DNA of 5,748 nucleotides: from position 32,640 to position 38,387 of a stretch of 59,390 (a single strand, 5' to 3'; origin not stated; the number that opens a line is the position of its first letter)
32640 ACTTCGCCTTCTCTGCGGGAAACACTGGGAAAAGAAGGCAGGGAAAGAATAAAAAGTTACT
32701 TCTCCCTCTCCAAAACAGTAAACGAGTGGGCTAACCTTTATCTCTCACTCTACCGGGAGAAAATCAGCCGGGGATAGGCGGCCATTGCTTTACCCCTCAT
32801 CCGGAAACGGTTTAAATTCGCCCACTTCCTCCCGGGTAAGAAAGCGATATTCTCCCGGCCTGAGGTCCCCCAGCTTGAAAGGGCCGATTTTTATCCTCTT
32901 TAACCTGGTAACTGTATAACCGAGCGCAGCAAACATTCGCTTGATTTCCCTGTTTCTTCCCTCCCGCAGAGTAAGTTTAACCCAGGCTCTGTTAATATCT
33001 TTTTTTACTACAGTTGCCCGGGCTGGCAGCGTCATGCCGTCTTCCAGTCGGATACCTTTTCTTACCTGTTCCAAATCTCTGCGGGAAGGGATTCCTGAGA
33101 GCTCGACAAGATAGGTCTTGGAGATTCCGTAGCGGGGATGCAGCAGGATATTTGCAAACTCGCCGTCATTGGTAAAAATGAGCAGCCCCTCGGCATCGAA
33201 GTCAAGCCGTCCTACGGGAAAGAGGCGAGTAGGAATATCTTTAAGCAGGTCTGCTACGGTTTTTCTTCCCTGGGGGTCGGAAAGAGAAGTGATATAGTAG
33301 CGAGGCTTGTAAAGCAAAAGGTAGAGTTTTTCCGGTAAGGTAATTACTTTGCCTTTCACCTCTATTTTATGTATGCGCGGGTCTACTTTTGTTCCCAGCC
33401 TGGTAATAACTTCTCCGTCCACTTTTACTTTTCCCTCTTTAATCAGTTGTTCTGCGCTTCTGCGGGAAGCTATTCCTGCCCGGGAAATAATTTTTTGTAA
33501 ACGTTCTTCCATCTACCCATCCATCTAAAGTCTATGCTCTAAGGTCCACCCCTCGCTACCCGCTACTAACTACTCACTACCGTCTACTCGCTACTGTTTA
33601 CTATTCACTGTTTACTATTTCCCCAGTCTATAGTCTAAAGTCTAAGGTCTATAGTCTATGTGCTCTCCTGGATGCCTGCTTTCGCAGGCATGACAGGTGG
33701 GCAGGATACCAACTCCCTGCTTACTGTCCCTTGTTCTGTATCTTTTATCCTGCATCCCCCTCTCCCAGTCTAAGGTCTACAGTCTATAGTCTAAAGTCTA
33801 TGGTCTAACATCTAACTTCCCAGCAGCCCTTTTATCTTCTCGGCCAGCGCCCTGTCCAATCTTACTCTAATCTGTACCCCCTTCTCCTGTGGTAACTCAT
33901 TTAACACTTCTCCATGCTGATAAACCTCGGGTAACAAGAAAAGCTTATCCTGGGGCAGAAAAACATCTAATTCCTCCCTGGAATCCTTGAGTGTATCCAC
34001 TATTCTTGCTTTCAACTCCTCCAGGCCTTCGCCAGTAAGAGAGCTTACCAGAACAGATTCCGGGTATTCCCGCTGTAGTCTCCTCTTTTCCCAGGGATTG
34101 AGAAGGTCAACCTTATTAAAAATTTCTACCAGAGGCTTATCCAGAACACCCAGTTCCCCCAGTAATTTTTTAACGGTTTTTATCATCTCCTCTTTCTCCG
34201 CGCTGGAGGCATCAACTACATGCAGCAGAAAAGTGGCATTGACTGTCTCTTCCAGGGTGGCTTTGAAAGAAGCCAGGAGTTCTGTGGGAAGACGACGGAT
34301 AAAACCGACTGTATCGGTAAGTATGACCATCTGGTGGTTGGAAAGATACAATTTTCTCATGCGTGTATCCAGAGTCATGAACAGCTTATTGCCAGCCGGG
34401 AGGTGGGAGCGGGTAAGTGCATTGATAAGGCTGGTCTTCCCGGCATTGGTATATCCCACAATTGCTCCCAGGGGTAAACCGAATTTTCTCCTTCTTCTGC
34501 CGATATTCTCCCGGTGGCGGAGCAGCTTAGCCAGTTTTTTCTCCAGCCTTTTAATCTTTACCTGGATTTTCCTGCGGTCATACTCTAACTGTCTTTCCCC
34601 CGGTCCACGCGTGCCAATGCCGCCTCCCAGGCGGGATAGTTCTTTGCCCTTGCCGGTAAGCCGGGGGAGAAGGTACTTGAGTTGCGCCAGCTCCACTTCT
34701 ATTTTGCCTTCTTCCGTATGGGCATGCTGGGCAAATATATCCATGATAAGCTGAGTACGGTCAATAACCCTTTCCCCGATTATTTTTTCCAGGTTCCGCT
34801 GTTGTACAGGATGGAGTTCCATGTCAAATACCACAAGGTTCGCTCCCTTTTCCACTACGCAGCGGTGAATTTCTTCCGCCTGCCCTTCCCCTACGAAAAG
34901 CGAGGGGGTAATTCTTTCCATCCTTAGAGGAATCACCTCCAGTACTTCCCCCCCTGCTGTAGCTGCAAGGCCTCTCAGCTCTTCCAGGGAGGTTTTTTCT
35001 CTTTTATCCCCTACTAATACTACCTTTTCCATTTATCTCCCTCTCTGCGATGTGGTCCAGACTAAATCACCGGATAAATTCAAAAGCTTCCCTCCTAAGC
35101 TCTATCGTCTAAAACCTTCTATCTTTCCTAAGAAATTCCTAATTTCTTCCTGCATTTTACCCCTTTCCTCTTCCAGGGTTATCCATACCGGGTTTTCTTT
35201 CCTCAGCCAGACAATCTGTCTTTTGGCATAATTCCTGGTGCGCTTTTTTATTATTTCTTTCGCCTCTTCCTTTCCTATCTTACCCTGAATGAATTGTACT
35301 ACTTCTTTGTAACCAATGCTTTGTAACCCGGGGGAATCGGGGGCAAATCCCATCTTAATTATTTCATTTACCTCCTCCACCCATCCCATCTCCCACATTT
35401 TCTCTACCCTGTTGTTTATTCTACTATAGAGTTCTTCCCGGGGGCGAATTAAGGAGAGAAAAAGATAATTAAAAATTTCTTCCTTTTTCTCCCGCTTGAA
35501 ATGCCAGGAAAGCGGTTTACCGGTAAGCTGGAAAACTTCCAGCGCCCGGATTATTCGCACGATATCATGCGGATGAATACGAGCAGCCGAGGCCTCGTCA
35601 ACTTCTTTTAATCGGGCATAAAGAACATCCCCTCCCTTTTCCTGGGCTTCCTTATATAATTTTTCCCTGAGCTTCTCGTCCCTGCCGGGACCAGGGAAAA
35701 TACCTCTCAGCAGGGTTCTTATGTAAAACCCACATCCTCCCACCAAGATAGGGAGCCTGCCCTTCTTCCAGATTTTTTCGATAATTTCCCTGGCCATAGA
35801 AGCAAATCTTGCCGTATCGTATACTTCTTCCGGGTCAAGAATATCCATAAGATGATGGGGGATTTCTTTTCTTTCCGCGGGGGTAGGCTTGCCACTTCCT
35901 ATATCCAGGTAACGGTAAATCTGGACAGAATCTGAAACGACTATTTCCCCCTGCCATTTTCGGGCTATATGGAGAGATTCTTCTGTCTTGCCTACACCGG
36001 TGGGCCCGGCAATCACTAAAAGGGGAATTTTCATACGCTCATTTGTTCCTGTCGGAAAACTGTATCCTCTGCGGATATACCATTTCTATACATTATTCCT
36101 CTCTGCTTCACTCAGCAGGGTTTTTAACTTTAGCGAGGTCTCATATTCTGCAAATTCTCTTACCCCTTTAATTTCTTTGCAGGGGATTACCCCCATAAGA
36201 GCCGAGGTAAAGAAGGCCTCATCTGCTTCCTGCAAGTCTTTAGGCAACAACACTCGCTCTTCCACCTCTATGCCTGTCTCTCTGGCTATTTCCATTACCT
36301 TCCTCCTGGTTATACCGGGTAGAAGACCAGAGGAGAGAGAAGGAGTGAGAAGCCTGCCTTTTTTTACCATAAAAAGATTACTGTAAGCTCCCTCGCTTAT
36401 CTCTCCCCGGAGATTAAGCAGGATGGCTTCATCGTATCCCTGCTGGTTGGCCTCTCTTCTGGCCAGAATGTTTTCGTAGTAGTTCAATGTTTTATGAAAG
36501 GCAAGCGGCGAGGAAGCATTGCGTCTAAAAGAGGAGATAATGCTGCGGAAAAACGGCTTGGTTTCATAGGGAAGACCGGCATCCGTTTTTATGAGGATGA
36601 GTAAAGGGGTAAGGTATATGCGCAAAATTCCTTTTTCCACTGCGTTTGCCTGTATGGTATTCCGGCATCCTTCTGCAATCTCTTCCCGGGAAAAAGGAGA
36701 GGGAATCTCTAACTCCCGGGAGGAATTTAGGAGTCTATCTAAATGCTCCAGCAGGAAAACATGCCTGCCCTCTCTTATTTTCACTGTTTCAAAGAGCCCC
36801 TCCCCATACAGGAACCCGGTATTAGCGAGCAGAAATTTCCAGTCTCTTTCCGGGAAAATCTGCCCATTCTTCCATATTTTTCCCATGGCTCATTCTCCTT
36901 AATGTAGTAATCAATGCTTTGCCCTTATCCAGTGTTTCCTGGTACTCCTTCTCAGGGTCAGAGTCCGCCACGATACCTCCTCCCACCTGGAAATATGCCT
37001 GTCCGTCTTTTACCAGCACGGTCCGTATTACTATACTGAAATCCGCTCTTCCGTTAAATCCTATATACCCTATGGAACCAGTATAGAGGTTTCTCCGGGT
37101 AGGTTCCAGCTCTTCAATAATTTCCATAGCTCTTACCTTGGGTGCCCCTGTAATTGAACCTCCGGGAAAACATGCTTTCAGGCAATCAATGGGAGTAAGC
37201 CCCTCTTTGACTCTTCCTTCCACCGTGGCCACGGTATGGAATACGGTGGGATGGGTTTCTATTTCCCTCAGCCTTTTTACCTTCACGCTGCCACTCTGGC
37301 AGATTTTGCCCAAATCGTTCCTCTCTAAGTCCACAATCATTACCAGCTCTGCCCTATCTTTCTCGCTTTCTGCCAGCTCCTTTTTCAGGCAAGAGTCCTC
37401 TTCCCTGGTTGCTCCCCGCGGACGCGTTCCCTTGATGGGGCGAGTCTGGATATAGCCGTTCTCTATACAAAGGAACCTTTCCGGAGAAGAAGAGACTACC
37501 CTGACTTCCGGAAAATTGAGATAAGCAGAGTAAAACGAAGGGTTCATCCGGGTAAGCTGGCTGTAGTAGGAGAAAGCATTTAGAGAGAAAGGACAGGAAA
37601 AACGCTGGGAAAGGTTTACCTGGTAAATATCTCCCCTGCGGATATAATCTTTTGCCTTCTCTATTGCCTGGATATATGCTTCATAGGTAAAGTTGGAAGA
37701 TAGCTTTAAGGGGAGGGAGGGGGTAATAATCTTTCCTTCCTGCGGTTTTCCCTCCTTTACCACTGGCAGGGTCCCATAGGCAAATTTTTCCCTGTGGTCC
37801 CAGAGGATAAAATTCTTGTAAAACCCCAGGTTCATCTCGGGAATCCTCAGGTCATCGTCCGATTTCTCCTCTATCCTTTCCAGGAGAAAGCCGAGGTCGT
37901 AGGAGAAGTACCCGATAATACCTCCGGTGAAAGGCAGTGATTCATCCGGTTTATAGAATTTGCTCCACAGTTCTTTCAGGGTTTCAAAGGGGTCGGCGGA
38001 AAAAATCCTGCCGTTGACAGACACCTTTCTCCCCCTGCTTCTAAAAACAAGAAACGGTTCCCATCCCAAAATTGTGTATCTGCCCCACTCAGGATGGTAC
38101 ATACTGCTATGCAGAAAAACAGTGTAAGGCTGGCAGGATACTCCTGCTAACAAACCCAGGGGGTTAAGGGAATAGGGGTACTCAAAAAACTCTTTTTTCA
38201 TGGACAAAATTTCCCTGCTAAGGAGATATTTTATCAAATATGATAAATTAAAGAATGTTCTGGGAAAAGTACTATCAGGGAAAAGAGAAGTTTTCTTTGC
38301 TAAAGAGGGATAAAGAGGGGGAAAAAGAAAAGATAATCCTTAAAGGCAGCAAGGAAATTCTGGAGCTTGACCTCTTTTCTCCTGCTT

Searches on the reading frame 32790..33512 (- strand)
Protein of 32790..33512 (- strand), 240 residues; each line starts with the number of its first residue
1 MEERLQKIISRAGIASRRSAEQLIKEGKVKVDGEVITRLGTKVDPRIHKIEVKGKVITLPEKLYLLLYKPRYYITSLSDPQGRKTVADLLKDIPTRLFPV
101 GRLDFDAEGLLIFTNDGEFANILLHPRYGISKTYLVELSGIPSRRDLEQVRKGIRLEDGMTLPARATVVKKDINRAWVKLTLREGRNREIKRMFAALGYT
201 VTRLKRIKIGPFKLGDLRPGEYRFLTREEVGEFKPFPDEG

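Call 20: search_protein_families(library=pfam, proteins=[window:32790-33512:-])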
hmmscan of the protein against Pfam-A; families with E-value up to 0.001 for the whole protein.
window:32790-33512:- (240 aa): 2 families
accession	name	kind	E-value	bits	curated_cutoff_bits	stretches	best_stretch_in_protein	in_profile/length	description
PF00849.27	PseudoU_synth_2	-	1.3e-20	74.6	26.8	1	64-196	2-152/152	RNA pseudouridylate synthase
PF01479.30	S4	-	1.4e-14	54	22.8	1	3-45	1-44/48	S4 domain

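Call 25: find_encoding_contigs(protein=window:32790-33512:-, flank=3000, max_places=10)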
Protein window:32790-33512:- (240 aa): 2 contigs read that carry it; 2 places shown.
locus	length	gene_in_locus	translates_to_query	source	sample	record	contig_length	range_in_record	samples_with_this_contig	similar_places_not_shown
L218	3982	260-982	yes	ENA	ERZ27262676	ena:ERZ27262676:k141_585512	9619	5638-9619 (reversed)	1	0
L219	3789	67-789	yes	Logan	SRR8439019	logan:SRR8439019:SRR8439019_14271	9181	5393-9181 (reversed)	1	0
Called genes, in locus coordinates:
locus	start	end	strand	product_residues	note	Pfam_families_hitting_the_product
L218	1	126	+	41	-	?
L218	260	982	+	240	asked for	PF01479:S4, PF00849:PseudoU_synth_2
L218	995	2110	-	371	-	PF13439:Glyco_transf_4, PF13579:Glyco_trans_4_4, PF20706:GT4-conflict, PF00534:Glycos_transf_1, PF13692:Glyco_trans_1_4, PF13524:Glyco_trans_1_2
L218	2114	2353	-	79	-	PF11680:DUF3276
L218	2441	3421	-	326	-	PF06144:DNA_pol3_delta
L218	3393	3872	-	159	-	PF04390:LptE (weak)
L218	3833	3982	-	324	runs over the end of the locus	PF12895:ANAPC3 (faint), PF00515:TPR_1 (faint), PF07719:TPR_2 (faint), PF13181:TPR_8 (faint), PF13424:TPR_12 (faint), PF13432:TPR_16, PF13174:TPR_6 (weak), PF13525:YfiO, +2 more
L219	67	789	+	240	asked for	PF01479:S4, PF00849:PseudoU_synth_2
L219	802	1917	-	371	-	PF13439:Glyco_transf_4, PF13579:Glyco_trans_4_4, PF20706:GT4-conflict, PF00534:Glycos_transf_1, PF13692:Glyco_trans_1_4, PF13524:Glyco_trans_1_2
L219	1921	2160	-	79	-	PF11680:DUF3276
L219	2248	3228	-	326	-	PF06144:DNA_pol3_delta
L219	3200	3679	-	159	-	PF04390:LptE (weak)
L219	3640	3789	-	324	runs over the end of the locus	PF12895:ANAPC3 (faint), PF00515:TPR_1 (faint), PF07719:TPR_2 (faint), PF13181:TPR_8 (faint), PF13424:TPR_12 (faint), PF13432:TPR_16, PF13174:TPR_6 (weak), PF13525:YfiO, +2 more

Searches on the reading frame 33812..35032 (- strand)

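Call 20: search_protein_families(library=pfam, proteins=[window:33812-35032:-])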
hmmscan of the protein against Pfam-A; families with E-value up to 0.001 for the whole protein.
window:33812-35032:- (406 aa): 7 families
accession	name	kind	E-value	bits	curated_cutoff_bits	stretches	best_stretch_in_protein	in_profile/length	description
PF13167.11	GTP-bdg_N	-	5.6e-29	101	25.4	1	14-101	2-89/89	GTP-binding GTPase N-terminal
PF16360.10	GTP-bdg_M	-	3.8e-28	98.3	29.5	1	103-181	1-79/79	GTP-binding GTPase Middle Region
PF01926.29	MMR_HSR1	-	2.1e-18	66.9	21.9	1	190-307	3-113/113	50S ribosome-binding GTPase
PF19275.4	HflX_C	-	5.3e-09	36.5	26.4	1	325-405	11-92/102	HflX C-terminal domain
PF02421.24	FeoB_N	-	8.1e-07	29.1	27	1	190-312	4-119/156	Ferrous iron transport protein B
PF16897.10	MMR_HSR1_Xtn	-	4.2e-05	23.9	35.2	1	300-349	57-105/106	C-terminal region of MMR_HSR1 domain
PF13191.12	AAA_16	-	0.00024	22.1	32.6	1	180-311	18-144/167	AAA ATPase domain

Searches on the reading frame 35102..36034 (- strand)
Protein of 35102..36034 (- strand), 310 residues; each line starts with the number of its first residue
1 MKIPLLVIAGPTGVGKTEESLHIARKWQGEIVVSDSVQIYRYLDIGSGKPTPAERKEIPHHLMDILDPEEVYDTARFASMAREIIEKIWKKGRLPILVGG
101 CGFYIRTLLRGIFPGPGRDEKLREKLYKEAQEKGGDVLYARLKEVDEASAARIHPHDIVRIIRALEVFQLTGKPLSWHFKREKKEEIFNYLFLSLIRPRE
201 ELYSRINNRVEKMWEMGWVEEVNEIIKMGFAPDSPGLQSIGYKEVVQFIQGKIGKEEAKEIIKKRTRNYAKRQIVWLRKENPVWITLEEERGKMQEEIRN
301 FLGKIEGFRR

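Call 48: search_protein_families(library=pfam, proteins=[window:35102-36034:-])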
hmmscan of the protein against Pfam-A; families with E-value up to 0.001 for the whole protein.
window:35102-36034:- (310 aa): 2 families
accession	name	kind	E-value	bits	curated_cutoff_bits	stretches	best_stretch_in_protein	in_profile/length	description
PF01715.23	IPPT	-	1e-88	297.5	23.6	1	38-280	1-243/243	IPP transferase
PF01745.22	IPT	-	2.4e-09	37.4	20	1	6-56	4-54/233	Isopentenyl transferase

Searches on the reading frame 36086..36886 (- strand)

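Call 48: search_protein_families(library=pfam, proteins=[window:36086-36886:-])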
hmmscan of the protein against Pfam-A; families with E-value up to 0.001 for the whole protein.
window:36086-36886:- (266 aa): 1 family
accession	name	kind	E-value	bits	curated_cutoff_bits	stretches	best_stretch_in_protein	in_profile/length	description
PF01063.24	Aminotran_4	-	1.6e-61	208.4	28.5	1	30-239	1-223/223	Amino-transferase class IV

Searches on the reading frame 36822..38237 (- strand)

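Call 49: search_protein_families(library=pfam, proteins=[window:36822-38237:-])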
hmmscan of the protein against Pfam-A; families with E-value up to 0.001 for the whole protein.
window:36822-38237:- (471 aa): 2 families
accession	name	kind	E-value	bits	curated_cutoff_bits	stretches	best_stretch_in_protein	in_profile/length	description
PF00425.24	Chorismate_bind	-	9.6e-95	317.4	27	1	186-438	3-257/257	chorismate binding enzyme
PF04715.19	Anth_synt_I_N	-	4.5e-30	105.2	23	1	24-151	3-136/140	Anthranilate synthase component I, N terminal region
